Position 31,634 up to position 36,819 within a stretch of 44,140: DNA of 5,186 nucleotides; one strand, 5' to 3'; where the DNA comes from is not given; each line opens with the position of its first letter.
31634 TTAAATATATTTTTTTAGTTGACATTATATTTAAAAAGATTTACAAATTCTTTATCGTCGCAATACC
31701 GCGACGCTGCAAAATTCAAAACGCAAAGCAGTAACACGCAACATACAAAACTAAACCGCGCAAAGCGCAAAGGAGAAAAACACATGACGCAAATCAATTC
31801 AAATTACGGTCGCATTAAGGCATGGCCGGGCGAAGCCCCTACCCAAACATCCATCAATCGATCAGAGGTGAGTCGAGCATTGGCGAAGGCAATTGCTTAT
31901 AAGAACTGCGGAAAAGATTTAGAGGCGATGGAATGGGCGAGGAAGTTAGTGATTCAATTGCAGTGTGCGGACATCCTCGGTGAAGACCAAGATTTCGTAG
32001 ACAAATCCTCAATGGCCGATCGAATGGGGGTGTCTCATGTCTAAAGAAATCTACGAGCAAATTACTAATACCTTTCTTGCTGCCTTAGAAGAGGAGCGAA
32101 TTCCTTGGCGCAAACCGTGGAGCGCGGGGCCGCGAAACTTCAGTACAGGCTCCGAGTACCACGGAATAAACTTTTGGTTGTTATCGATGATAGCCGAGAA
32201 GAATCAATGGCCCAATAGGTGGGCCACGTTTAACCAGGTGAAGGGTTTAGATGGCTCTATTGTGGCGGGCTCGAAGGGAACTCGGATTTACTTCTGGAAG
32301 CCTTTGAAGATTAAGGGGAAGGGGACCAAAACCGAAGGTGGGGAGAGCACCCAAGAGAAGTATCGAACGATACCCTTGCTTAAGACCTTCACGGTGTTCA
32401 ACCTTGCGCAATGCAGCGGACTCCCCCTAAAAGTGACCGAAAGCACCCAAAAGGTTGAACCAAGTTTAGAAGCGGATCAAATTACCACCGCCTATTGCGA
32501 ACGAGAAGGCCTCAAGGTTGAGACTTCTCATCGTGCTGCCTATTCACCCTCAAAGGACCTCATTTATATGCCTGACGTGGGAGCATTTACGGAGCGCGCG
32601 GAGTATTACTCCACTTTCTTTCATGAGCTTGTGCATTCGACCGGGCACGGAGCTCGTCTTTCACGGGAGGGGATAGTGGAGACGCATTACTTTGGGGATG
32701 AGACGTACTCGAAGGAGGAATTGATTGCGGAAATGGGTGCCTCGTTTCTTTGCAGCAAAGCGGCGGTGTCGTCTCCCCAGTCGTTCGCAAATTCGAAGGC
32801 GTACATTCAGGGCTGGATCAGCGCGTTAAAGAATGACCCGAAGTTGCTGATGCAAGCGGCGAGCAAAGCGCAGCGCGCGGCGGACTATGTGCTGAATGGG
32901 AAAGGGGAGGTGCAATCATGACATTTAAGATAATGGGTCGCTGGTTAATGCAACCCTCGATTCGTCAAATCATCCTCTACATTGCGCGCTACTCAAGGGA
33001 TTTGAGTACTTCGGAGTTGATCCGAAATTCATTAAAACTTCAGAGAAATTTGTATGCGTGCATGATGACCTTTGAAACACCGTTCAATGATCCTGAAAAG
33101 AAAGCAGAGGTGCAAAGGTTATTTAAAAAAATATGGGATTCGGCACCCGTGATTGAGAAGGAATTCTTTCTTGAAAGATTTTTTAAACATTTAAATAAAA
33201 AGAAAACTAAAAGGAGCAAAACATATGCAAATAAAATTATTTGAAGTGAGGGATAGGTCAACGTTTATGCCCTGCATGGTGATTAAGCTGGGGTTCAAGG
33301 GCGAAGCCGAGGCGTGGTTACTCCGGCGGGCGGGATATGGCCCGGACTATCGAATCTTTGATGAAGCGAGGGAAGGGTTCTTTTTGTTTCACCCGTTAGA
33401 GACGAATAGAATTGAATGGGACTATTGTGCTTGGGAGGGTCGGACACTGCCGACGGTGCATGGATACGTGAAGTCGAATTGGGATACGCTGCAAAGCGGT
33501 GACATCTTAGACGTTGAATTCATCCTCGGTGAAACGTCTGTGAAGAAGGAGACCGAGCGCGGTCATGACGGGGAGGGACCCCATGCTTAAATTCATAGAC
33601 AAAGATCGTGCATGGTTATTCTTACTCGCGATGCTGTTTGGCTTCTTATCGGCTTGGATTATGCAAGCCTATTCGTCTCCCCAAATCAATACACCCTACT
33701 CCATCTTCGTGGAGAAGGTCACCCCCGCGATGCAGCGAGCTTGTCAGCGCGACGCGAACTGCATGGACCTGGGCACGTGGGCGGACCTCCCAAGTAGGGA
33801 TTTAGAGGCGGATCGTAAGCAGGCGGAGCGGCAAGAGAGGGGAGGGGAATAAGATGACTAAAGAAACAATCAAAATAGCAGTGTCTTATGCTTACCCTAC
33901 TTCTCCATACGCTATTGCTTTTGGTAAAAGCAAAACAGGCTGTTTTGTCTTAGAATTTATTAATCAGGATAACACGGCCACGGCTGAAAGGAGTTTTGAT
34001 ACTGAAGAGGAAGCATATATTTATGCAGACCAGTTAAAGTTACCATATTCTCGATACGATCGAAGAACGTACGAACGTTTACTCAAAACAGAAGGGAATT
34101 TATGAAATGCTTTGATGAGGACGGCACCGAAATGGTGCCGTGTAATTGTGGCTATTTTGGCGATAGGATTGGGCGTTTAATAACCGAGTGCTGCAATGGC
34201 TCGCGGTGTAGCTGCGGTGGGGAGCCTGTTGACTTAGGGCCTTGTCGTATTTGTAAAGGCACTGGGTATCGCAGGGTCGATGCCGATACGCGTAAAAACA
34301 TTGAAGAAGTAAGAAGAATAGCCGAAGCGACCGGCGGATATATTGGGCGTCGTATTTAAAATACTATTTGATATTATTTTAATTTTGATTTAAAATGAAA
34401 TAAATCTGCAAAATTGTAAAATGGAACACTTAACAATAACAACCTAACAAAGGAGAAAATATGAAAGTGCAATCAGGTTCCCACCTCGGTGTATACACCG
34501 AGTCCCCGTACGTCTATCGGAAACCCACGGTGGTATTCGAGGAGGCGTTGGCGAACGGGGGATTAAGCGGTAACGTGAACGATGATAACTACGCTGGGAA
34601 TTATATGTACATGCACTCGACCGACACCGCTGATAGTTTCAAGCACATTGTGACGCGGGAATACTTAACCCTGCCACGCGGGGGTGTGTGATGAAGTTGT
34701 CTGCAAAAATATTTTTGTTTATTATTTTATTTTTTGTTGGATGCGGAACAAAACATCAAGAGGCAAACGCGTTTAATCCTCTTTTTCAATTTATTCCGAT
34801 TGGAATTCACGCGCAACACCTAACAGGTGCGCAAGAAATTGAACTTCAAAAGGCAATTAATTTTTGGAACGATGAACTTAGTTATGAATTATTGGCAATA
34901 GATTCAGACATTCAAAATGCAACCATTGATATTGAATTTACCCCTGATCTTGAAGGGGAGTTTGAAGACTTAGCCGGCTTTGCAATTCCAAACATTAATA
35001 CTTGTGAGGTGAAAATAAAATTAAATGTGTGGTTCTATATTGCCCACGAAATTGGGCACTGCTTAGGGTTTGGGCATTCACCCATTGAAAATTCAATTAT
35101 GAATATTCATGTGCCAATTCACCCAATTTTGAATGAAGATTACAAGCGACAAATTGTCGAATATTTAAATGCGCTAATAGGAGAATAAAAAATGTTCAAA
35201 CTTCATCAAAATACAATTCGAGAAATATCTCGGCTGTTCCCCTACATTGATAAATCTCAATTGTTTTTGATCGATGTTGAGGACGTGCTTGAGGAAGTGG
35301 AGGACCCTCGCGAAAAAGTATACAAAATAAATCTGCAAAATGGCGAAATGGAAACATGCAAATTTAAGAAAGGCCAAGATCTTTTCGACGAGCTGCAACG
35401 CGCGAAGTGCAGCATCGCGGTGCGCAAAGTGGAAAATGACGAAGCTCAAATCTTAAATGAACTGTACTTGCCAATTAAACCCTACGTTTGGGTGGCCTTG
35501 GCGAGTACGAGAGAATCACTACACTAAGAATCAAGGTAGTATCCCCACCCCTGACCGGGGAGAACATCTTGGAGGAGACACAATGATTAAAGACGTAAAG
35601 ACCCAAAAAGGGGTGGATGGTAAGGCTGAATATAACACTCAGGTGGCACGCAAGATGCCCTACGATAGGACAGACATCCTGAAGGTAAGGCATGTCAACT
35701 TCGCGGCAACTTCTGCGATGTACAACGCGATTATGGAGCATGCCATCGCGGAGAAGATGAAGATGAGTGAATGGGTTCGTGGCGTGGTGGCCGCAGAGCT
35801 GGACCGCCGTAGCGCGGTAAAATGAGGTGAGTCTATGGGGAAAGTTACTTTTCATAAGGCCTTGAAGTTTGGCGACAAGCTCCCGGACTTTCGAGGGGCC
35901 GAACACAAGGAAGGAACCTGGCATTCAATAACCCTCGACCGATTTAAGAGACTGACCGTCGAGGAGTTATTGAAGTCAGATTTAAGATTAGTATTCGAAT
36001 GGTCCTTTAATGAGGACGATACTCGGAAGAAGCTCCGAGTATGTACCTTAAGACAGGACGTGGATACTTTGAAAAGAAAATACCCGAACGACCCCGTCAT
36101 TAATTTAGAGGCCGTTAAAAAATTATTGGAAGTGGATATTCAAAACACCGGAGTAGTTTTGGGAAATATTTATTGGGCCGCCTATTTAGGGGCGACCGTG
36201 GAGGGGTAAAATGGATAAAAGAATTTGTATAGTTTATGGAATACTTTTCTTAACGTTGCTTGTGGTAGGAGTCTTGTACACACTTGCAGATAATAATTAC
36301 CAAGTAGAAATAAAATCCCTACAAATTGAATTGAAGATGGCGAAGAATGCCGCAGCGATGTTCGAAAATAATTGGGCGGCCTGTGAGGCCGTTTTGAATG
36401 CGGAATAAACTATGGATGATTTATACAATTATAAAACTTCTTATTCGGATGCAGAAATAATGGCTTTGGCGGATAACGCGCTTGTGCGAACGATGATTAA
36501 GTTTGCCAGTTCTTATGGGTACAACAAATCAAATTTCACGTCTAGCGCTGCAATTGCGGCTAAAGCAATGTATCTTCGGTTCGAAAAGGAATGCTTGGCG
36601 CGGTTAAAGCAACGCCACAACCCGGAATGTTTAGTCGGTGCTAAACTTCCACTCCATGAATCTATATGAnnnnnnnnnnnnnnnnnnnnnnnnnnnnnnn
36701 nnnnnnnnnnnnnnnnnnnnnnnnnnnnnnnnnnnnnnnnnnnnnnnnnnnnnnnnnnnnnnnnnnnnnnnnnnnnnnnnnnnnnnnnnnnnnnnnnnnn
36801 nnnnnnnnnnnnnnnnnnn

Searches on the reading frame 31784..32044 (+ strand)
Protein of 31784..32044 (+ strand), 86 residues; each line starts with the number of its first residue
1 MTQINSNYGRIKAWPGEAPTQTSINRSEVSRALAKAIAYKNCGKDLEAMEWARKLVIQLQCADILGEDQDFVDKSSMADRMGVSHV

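Call 13: search_protein_families(library=pfam, proteins=[window:31784-32044:+], max_evalue=0.01)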
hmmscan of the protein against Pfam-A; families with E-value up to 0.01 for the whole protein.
window:31784-32044:+ (86 aa): 0 families

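Call 14: search_protein_families(library=phrogs, proteins=[window:31784-32044:+], max_evalue=0.001)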
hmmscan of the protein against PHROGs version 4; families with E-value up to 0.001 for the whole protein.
window:31784-32044:+ (86 aa): 0 families

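Call 48: find_encoding_contigs(protein=window:31784-32044:+, flank=3000, max_places=10)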
Protein window:31784-32044:+ (86 aa): 3 contigs read that carry it; 2 places shown.
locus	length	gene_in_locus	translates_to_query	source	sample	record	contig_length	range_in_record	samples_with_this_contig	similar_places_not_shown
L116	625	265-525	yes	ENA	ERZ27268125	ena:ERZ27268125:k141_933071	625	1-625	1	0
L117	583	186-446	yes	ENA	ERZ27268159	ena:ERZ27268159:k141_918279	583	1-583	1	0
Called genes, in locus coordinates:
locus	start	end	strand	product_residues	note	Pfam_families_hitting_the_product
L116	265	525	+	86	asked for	-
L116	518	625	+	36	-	?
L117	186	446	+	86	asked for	-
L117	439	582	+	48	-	?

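Call 56: search_protein_families(library=ncbifam, proteins=[window:31784-32044:+], max_evalue=0.1)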
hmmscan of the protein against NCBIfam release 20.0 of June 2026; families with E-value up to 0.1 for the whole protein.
window:31784-32044:+ (86 aa): 0 families

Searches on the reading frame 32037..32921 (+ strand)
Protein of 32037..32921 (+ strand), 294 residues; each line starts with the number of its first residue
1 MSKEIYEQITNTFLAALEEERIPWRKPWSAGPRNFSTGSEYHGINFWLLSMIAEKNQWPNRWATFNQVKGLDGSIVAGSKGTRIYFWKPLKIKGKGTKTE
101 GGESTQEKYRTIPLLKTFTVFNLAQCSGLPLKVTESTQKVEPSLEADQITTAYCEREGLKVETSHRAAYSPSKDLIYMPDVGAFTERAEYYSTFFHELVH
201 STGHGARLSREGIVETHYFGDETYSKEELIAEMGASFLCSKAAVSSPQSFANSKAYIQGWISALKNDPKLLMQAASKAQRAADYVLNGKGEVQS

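Call 13: search_protein_families(library=pfam, proteins=[window:32037-32921:+], max_evalue=0.01)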
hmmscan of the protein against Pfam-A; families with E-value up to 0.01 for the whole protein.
window:32037-32921:+ (294 aa): 2 families
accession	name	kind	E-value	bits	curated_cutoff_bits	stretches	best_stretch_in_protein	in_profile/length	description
PF18818.7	MPTase-PolyVal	-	6.5e-33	113.9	27.5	1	160-277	13-126/126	Zincin-like metallopeptidase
PF08401.16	ArdcN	-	8e-30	104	22.6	1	3-121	1-123/123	N-terminal domain of anti-restriction factor ArdC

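Call 14: search_protein_families(library=phrogs, proteins=[window:32037-32921:+], max_evalue=0.001)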
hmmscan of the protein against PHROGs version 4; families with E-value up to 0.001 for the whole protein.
window:32037-32921:+ (294 aa): 2 families
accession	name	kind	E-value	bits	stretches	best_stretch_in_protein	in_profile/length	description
phrog_7245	-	moron, auxiliary metabolic gene and host takeover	6.6e-70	236.8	1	2-288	7-304/324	anti-restriction protein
phrog_23459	-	unknown function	4.8e-18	65.7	1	96-284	78-262/649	-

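Call 17: find_encoding_contigs(protein=window:32037-32921:+, flank=10000, max_places=10)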
Protein window:32037-32921:+ (294 aa): 2 contigs read that carry it; 2 places shown.
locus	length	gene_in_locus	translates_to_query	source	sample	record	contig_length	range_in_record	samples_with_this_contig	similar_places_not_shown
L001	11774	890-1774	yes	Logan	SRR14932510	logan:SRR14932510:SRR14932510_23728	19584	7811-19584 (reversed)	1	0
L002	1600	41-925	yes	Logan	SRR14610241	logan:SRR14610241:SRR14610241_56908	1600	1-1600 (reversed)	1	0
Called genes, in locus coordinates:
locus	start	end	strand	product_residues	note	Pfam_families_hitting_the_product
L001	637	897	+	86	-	-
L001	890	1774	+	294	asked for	PF08401:ArdcN, PF18818:MPTase-PolyVal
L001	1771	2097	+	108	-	-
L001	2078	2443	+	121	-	-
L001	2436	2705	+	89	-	-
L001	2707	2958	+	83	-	-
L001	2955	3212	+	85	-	-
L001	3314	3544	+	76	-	-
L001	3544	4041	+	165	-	PF00413:Peptidase_M10 (weak)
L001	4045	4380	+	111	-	-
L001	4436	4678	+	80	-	-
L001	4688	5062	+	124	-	-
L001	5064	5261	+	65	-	-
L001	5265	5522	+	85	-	-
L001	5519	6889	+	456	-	PF00176:SNF2-rel_dom, PF04851:ResIII (weak), PF00271:Helicase_C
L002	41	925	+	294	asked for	PF08401:ArdcN, PF18818:MPTase-PolyVal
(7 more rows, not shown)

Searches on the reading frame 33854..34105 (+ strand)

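Call 33: search_protein_families(library=pfam, proteins=[window:33854-34105:+], max_evalue=0.1)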
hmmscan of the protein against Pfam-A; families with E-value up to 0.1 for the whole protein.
window:33854-34105:+ (83 aa): 1 family
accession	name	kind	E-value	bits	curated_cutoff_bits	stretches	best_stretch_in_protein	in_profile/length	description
PF14633.12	SH2_2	-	0.025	14.4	27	1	11-59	147-195/211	SH2 domain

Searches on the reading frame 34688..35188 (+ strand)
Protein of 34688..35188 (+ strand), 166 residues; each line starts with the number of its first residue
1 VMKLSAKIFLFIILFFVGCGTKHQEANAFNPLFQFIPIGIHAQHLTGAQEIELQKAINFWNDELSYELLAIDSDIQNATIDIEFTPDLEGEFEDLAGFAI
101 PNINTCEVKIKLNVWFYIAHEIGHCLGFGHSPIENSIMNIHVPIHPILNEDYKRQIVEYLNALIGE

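Call 13: search_protein_families(library=pfam, proteins=[window:34688-35188:+], max_evalue=0.01)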
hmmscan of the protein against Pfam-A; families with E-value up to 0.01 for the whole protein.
window:34688-35188:+ (166 aa): 1 family
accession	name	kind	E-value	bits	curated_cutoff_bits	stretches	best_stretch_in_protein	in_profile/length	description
PF00413.30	Peptidase_M10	-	3.2e-07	30.8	24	1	113-142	107-136/159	Matrixin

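Call 14: search_protein_families(library=phrogs, proteins=[window:34688-35188:+], max_evalue=0.001)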
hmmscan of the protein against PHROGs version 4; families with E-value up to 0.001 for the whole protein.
window:34688-35188:+ (166 aa): 0 families

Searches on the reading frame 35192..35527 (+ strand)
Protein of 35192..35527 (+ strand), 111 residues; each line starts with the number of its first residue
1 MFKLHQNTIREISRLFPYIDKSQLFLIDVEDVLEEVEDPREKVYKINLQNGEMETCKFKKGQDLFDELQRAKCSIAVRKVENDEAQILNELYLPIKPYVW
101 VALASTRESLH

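Call 33: search_protein_families(library=pfam, proteins=[window:35192-35527:+], max_evalue=0.1)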
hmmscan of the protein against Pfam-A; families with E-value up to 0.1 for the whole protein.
window:35192-35527:+ (111 aa): 1 family
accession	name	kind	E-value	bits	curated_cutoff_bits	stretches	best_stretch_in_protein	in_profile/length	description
PF23614.1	DUF7141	-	0.0044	17.2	27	1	29-59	4-31/61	Domain of unknown function (DUF7141)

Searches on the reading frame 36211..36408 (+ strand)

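Call 33: search_protein_families(library=pfam, proteins=[window:36211-36408:+], max_evalue=0.1)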
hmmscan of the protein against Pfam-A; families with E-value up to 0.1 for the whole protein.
window:36211-36408:+ (65 aa): 2 families
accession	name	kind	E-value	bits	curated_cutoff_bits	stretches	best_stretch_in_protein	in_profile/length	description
PF16339.10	DUF4969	-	0.0059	17.4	31.4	1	1-59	1-59/79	Domain of unknown function (DUF4969)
PF07280.16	Ac110_PIF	-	0.038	14.2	25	1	11-33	3-25/43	Per os infectivity factor AC110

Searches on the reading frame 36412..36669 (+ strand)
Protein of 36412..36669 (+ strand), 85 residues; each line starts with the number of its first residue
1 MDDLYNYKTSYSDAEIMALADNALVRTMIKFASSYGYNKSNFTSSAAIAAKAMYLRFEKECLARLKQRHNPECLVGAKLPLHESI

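Call 33: search_protein_families(library=pfam, proteins=[window:36412-36669:+], max_evalue=0.1)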
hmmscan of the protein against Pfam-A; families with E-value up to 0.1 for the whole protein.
window:36412-36669:+ (85 aa): 1 family
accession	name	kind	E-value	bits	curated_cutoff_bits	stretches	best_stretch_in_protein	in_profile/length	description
PF19169.5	DUF5851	-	0.032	13.7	25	1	15-63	303-348/353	Family of unknown function (DUF5851)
